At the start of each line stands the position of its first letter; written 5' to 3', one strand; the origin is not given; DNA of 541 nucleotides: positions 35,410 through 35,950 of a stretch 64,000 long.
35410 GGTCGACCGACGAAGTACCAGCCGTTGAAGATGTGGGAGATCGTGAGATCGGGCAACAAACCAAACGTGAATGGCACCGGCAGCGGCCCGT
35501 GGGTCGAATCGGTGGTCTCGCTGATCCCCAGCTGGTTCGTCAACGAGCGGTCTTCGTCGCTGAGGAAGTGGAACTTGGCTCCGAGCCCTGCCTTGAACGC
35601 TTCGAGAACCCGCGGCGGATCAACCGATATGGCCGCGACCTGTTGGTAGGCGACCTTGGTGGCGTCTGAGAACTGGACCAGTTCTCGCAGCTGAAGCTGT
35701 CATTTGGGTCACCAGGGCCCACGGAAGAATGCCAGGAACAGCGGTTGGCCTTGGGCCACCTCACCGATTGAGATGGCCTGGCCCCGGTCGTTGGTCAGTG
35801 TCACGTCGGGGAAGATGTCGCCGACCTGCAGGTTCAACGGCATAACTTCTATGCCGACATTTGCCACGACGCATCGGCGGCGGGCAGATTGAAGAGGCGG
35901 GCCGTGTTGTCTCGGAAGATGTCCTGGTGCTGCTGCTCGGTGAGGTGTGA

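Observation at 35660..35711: One SECIS-like hairpin with a GGUC loop positioned to serve two UGA codons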

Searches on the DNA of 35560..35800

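Call 48: search_rna_families(source=window, start=35560, end=35800, threshold=evalue, max_evalue=10)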
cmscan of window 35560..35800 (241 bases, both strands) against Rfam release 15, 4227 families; matches with E-value up to 10: 3.
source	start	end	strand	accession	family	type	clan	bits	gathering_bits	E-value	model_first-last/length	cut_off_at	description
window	35721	35767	+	RF03507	mir-4429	Gene; miRNA;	-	11.7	97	8.9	1-73/73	no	mir-4429 microRNA precursor family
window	35684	35783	+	RF02038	SPRY4-IT1_1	Gene; lncRNA;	-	10.2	50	8.7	1-91/91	no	SPRY4-IT1 conserved region 1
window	35561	35671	+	RF01514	Afu_513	Gene; snRNA; snoRNA; CD-box;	-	9.1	48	9.1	6-103/103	no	A. fumigatus snoRNA Afu_513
